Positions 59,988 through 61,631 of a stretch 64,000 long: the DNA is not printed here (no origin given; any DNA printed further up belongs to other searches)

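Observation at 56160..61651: tRNA-Leu-adjacent islet with AT-rich boundary: beta-propeller/pseudo-lipase + lipase_3-PLAT + VWA operon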

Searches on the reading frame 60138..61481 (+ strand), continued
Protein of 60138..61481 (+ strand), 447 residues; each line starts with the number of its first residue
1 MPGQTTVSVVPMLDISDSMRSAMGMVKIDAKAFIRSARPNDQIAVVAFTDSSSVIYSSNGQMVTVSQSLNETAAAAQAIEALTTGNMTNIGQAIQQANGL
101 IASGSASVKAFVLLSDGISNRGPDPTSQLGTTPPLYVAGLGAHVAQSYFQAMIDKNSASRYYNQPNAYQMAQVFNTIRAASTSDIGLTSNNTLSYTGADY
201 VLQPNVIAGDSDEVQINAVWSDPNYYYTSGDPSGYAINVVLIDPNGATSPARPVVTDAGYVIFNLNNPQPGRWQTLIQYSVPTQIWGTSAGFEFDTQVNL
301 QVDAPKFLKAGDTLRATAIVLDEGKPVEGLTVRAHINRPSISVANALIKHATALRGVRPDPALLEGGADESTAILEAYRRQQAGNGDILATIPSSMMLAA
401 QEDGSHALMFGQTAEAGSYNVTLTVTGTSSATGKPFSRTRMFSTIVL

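Call 65: search_protein_families(library=pfam, proteins=[L028:6015-7727:+, L028:7797-7982:+, L027:6984-7991:+, L025:6695-7990:+, L025:3872-4270:+], max_evalue=1)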
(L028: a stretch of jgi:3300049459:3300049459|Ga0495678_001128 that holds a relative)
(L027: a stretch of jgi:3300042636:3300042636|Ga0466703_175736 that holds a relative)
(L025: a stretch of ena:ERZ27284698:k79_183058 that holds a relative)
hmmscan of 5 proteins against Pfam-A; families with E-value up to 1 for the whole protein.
L028:6015-7727:+ (570 aa): 0 families

L028:7797-7982:+ (61 aa): 3 families
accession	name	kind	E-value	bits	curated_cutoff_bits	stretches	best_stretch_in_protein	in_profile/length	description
PF11974.14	bMG3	-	0.0064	16.9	34.9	1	25-45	39-59/103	Bacterial alpha-2-macroglobulin MG3 domain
PF10577.15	FAM171A1-2-B_N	-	0.053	13.2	31.2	1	3-46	3-47/254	FAM171A1/A2/B, N-terminal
PF17802.7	SpaA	-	0.13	12.9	23.1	1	8-43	8-47/91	Prealbumin-like fold domain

L027:6984-7991:+ (335 aa): 1 family
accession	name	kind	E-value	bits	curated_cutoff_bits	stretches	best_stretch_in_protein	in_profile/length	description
PF23488.1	YKL065W-A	-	0.17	12.4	27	0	274-305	4-32/73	YKL065W-A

L025:6695-7990:+ (431 aa): 2 families
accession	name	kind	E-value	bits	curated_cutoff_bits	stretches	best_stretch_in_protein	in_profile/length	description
PF01764.32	Lipase_3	-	6.7e-22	78.3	22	1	81-233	1-138/140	Lipase (class 3)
PF01477.28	PLAT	-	0.00032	21.8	23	1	308-356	2-55/117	PLAT/LH2 domain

L025:3872-4270:+ (132 aa): 6 families
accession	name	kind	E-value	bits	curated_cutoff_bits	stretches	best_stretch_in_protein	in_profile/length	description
PF01381.28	HTH_3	-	6.5e-14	52.2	23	1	19-73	1-55/55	Helix-turn-helix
PF13560.12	HTH_31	-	6.9e-10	39.5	27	1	16-72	3-60/64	Helix-turn-helix domain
PF13443.12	HTH_26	-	0.0078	16.9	22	1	19-74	2-58/63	Cro/C1-type HTH DNA-binding domain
PF13413.12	HTH_25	-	0.02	15.2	24.6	1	18-51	1-34/62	Helix-turn-helix domain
PF01729.25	QRPTase_C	-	0.049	13.8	23.1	1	21-69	118-167/169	Quinolinate phosphoribosyl transferase, C-terminal domain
PF12844.13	HTH_19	-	0.099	13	30.2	1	16-69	1-54/64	Helix-turn-helix domain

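Call 76: find_related_loci(query=A3, collection=metagenome_contigs, flank=7000)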
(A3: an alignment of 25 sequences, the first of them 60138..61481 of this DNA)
Query A3 (447 aa) in metagenome_contigs; peptide patterns used: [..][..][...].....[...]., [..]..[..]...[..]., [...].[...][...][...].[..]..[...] (x = any residue, [..] = any of these).
534 stretches matched a pattern; 15 encode a relative of the query (tblastn E <= 1e-3); 15 distinct loci.
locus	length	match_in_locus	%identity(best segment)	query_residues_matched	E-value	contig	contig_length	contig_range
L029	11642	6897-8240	49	1-446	3e-130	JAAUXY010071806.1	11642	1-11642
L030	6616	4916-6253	42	6-446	4e-100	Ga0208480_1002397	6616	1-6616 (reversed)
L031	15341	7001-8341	39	6-439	2e-91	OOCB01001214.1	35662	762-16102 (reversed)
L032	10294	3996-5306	39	7-446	2e-89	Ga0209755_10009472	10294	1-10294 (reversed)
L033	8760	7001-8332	36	7-447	1e-85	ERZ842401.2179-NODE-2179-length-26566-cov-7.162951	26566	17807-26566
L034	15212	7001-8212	36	6-436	2e-82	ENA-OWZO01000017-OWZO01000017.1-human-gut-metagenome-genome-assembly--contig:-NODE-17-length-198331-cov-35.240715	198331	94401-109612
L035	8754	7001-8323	36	6-446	3e-80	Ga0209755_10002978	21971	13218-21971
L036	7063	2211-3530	37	1-439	2e-79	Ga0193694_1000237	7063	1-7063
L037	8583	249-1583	32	6-446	1e-72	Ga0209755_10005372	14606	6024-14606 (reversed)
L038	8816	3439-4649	37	10-446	1e-73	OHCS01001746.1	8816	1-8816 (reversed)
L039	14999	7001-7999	33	8-338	1e-40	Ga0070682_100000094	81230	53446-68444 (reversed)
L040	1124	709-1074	41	6-125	9e-22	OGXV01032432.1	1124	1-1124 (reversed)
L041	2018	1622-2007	73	1-127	3e-19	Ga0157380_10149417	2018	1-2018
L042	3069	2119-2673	29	3-182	1e-9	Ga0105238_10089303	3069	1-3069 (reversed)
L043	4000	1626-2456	26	3-277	2e-8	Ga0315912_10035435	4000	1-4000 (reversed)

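Call 77: find_related_loci(query=A3, collection=viral_contigs, flank=7000)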
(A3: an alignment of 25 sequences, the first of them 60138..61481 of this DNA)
Query A3 (447 aa) in viral_contigs; peptide patterns used: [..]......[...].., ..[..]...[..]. (x = any residue, [..] = any of these).
180 stretches matched a pattern, but none encodes a relative of the query by tblastn (E <= 1e-3).

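Call 80: search_protein_families(library=pfam, proteins=[L032:120-3695:+, L032:3708-5312:+, L034:6725-8248:+, L034:5271-6581:-, L034:4058-5254:-, L039:6853-8214:+, L029:5154-6884:+], max_evalue=0.01)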
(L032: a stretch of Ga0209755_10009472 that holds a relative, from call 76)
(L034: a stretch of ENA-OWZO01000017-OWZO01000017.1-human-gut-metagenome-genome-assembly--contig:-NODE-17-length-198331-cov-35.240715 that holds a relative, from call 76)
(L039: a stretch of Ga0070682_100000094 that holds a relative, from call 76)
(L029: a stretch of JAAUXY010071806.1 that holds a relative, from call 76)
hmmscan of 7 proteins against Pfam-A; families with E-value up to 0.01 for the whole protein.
L032:120-3695:+ (1191 aa): 2 families
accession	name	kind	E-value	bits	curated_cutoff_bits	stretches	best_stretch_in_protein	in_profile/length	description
PF18560.7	Lectin_like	-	4.2e-14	53.5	27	1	321-462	1-145/156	Lectin like domain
PF00112.29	Peptidase_C1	-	1.5e-08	35.5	20.7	1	41-87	1-44/220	Papain family cysteine protease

L032:3708-5312:+ (534 aa): 2 families
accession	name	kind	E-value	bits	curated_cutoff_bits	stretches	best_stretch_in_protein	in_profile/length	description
PF13519.12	VWA_2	-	5e-08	34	27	1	100-208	2-106/107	von Willebrand factor type A domain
PF00092.34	VWA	-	5.9e-05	23.8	23.8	1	161-267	60-173/174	von Willebrand factor type A domain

L034:6725-8248:+ (507 aa): 2 families
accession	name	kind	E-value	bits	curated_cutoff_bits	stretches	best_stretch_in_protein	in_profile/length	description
PF13519.12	VWA_2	-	7.4e-06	27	27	1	97-207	2-107/107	von Willebrand factor type A domain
PF23623.1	GBD_IRG7_N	-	0.0075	16.9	27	0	332-381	44-92/95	IRG7 N-terminal galactose binding domain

L034:5271-6581:- (436 aa): 3 families
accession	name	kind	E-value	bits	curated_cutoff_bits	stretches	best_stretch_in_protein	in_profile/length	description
PF00753.33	Lactamase_B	-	9e-07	29.5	22.7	1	85-134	16-65/196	Metallo-beta-lactamase superfamily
PF12706.13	Lactamase_B_2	-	0.00057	20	27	1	87-242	3-144/200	Beta-lactamase superfamily domain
PF16661.11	Lactamase_B_6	-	0.0051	16.6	27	1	87-137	9-60/193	Metallo-beta-lactamase superfamily domain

L034:4058-5254:- (398 aa): 0 families

L039:6853-8214:+ (453 aa): 0 families

L029:5154-6884:+ (577 aa): 2 families
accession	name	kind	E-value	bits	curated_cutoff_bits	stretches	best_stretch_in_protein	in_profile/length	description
PF01364.23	Peptidase_C25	-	1.3e-53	183.1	23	1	254-575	1-372/374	Peptidase family C25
PF08126.16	Propeptide_C25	-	4.3e-08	32.9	22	1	68-194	47-174/205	Propeptide_C25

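Call 82: search_solved_structures(query=L028:6015-7724:+, max_evalue=10, show_alignments=1)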
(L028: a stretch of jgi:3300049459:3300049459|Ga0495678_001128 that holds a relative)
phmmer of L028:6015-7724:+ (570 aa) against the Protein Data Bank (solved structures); distinct sequences matched with E-value up to 10: 1.
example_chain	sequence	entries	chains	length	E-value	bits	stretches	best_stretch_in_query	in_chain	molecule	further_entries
7pty_A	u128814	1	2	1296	1.6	10.2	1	482-565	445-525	Delta-latroinsectotoxin-Lt1a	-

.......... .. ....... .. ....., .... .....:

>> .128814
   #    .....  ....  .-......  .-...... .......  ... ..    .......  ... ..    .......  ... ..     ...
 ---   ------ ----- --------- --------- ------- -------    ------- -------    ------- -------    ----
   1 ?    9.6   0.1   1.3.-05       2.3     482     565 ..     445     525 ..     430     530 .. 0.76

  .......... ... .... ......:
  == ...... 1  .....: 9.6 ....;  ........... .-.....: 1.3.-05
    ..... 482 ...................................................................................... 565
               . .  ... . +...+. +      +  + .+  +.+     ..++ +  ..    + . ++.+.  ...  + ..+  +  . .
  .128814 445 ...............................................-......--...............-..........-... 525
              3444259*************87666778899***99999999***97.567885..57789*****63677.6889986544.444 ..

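Call 83: search_protein_families(library=ncbifam, proteins=[L028:6015-7724:+, L027:6984-7988:+, L024:2081-3742:+, L032:120-3692:+], max_evalue=1)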
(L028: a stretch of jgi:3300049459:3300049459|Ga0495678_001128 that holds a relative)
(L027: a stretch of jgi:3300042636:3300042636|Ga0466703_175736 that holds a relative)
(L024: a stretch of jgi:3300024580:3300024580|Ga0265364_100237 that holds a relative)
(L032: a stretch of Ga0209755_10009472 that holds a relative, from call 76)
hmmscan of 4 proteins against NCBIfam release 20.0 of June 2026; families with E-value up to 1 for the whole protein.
L028:6015-7724:+ (570 aa): 0 families

L027:6984-7988:+ (335 aa): 0 families

L024:2081-3742:+ (554 aa): 4 families
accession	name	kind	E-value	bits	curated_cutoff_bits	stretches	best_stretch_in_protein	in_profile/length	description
NF033707.1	T9SS_sortase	equivalog_domain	1.6e-09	36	420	1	313-544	476-729/1095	type IX secretion system sortase PorU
NF052324.1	PorU_rel_Nterm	equivalog_domain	8.1e-08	30.9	450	1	398-544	609-762/879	putative type IX secretion system sortase PorU2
NF007103.0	PRK09552.1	equivalog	0.0065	16.2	292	1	229-321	35-123/220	2-hydroxy-3-keto-5-methylthiopentenyl-1-phosphate phosphatase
TIGR02707.1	butyr_kinase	equivalog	0.074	12.1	289.1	1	390-424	220-254/351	butyrate kinase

L032:120-3692:+ (1191 aa): 1 family
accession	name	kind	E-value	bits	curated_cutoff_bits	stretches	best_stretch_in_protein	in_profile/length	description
NF033510.3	Ca_tandemer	repeat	0.0086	16.4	50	1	606-642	32-68/96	Ca2+-stabilized repeat-containing adhesin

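Call 94: search_protein_representatives(alignment_id=A3)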
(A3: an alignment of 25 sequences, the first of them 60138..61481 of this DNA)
Query: 25 sequences, 449 profile positions. Proteins with E-value up to 0.001 (for the whole library): 5706; up to 1e-10: 883; up to 1e-30: 181. The best 150 are listed.
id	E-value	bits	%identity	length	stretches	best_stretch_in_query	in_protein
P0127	5.3e-195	664.7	-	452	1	1-448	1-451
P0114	3.3e-188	642.3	-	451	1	1-448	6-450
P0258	4.0e-174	595.9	-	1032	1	2-448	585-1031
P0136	1.0e-172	591.3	-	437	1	1-447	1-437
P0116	7.6e-172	588.4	-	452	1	1-448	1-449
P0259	2.4e-169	580.2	-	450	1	2-449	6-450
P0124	4.4e-168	576.0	-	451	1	1-448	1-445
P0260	4.7e-167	572.6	-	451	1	3-448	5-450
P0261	1.9e-162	557.4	-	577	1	4-448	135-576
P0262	6.4e-154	529.3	-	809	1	3-448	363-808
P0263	1.6e-153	528.0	-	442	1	11-448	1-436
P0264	5.0e-148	509.9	-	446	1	5-449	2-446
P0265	7.4e-147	506.0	-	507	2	5-350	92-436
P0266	6.2e-144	496.4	-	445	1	4-448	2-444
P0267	1.2e-143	495.5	-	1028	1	3-448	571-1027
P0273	9.1e-134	462.9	-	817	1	4-448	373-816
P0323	3.6e-71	256.6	-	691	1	4-448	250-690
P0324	2.3e-69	250.6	-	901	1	3-445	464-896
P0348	3.0e-59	217.3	-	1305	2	4-401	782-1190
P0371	5.0e-51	190.2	-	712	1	5-448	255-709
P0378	8.2e-49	182.9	-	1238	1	4-448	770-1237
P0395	3.8e-42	160.9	-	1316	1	6-447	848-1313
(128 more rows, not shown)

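Call 95: search_protein_families(library=pfam, proteins=[P0258, P0267, P0262, P0273, P0323, P0324, P0348, P0378, P0395, P0371], max_evalue=0.001)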
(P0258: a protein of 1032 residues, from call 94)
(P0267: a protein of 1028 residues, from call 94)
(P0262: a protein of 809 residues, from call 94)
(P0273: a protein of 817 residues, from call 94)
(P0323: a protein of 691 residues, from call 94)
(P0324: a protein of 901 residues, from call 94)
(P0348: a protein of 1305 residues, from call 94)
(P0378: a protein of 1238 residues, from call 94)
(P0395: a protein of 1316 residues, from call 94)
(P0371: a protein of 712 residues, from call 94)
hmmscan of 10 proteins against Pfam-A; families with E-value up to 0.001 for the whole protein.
P0258 (1032 aa): 3 families
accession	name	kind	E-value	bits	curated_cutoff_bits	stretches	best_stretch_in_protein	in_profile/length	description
PF01364.23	Peptidase_C25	-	4.5e-53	181.3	23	1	256-577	1-372/374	Peptidase family C25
PF08126.16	Propeptide_C25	-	1e-07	31.7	22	1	70-196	47-174/205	Propeptide_C25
PF13519.12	VWA_2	-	3.8e-07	31.1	27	1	593-703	2-106/107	von Willebrand factor type A domain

P0267 (1028 aa): 3 families
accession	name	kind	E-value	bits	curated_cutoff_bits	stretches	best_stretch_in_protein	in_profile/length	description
PF01364.23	Peptidase_C25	-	1.5e-56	192.7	23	1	243-567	1-373/374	Peptidase family C25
PF08126.16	Propeptide_C25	-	2.4e-09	37.1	22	1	28-189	15-177/205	Propeptide_C25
PF13519.12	VWA_2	-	5.3e-07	30.7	27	1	578-687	2-106/107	von Willebrand factor type A domain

P0262 (809 aa): 3 families
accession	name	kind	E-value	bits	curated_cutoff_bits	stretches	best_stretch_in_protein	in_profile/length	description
PF20551.3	DUF6765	-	7.8e-29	101.7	26.6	1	1-195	133-323/325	Family of unknown function (DUF6765)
PF00092.34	VWA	-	3.8e-08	34.2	23.8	1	370-535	3-172/174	von Willebrand factor type A domain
PF13519.12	VWA_2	-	8.1e-08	33.3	27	1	370-478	2-106/107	von Willebrand factor type A domain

P0273 (817 aa): 2 families
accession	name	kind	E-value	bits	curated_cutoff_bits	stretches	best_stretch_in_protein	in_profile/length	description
PF01364.23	Peptidase_C25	-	1.6e-48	166.3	23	1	45-366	1-373/374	Peptidase family C25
PF13519.12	VWA_2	-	2.4e-06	28.6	27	1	378-489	1-107/107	von Willebrand factor type A domain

P0323 (691 aa): 3 families
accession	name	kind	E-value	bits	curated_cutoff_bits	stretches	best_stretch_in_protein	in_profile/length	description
PF13519.12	VWA_2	-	4.9e-13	50.1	27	1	255-365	1-106/107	von Willebrand factor type A domain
PF00092.34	VWA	-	5e-11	43.6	23.8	1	255-419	2-171/174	von Willebrand factor type A domain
PF13768.12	VWA_3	-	2.2e-06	28.3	27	1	255-407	3-153/155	von Willebrand factor type A domain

P0324 (901 aa): 3 families
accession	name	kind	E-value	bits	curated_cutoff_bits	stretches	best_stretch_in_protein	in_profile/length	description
PF00092.34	VWA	-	1.4e-11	45.4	23.8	1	472-622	4-162/174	von Willebrand factor type A domain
PF13519.12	VWA_2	-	9.1e-09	36.3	27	1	472-575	3-106/107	von Willebrand factor type A domain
PF13768.12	VWA_3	-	0.00029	21.3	27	1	472-616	5-151/155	von Willebrand factor type A domain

P0348 (1305 aa): 3 families
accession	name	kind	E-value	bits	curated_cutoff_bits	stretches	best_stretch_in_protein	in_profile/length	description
PF00082.27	Peptidase_S8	-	2.2e-36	126.1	21.8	1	287-606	1-274/288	Subtilase family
PF00092.34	VWA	-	8.2e-11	42.9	23.8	1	787-960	2-168/174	von Willebrand factor type A domain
PF13519.12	VWA_2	-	6.3e-06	27.2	27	1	788-897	2-106/107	von Willebrand factor type A domain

P0378 (1238 aa): 3 families
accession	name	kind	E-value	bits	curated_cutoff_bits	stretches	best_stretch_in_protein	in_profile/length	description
PF00082.27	Peptidase_S8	-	9.5e-34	117.4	21.8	1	289-611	1-288/288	Subtilase family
PF13519.12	VWA_2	-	6.3e-07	30.4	27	1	776-884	2-106/107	von Willebrand factor type A domain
PF13768.12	VWA_3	-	0.00064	20.2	27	0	775-940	3-155/155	von Willebrand factor type A domain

P0395 (1316 aa): 5 families
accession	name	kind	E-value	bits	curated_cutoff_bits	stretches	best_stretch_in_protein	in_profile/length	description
PF00082.27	Peptidase_S8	-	9e-33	114.2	21.8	1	283-581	1-271/288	Subtilase family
PF00092.34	VWA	-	3.2e-12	47.4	23.8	1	851-1018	2-170/174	von Willebrand factor type A domain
PF13519.12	VWA_2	-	1.3e-06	29.4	27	1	852-961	2-106/107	von Willebrand factor type A domain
PF13768.12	VWA_3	-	0.00027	21.5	27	1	850-1009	2-155/155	von Willebrand factor type A domain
PF05762.20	VWA_CoxE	-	0.0004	20.3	26.4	0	908-970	100-168/222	VWA domain containing CoxE-like protein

P0371 (712 aa): 1 family
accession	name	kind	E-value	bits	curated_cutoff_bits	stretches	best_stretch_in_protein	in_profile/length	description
PF13519.12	VWA_2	-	1.7e-06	29.1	27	1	259-373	1-107/107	von Willebrand factor type A domain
